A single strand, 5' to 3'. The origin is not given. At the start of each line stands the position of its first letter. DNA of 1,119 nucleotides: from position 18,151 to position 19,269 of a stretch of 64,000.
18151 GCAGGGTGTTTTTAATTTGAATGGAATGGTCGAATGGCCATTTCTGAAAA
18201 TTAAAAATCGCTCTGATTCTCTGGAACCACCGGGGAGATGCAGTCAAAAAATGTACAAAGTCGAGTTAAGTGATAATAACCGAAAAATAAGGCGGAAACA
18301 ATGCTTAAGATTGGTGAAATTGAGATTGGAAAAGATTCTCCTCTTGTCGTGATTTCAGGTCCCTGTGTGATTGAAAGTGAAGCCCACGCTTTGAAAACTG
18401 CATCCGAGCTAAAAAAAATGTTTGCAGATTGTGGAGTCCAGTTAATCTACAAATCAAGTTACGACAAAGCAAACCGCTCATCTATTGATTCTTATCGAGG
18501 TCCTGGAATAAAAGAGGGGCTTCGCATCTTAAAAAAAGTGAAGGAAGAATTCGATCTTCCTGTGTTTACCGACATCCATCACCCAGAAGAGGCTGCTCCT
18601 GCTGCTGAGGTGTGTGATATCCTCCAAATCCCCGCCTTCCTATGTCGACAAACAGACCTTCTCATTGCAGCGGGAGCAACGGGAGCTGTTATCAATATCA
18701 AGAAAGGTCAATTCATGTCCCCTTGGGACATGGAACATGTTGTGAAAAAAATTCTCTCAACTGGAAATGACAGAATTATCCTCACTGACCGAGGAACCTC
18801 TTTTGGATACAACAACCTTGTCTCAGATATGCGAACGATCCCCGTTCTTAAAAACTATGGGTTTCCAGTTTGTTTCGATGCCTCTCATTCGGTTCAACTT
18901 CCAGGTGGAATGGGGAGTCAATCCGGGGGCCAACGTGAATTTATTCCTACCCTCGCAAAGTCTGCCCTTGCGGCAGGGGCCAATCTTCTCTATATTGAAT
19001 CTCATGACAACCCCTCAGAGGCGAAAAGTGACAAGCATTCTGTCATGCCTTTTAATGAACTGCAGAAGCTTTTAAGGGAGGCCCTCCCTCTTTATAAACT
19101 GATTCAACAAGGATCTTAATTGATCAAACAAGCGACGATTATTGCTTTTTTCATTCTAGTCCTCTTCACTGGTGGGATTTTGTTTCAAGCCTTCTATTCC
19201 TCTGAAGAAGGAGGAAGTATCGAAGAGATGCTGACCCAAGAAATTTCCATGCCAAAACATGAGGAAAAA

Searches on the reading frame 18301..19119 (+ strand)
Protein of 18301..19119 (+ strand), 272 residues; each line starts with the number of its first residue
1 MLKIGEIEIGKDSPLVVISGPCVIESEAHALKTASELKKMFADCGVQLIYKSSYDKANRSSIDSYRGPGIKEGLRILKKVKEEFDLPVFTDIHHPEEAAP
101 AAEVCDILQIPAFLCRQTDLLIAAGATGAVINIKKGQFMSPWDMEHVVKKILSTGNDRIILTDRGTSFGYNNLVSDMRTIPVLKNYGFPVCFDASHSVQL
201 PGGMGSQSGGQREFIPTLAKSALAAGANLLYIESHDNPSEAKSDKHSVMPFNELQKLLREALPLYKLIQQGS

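Call 98: search_protein_families(library=pfam, proteins=[window:18301-19119:+], max_evalue=0.0001)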
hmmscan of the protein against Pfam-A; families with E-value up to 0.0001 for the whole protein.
window:18301-19119:+ (272 aa): 1 family
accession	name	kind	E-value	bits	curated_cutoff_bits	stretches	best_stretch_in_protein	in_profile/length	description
PF00793.26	DAHP_synth_1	-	3.1e-74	249.7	25.5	1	6-259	9-259/270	DAHP synthetase I family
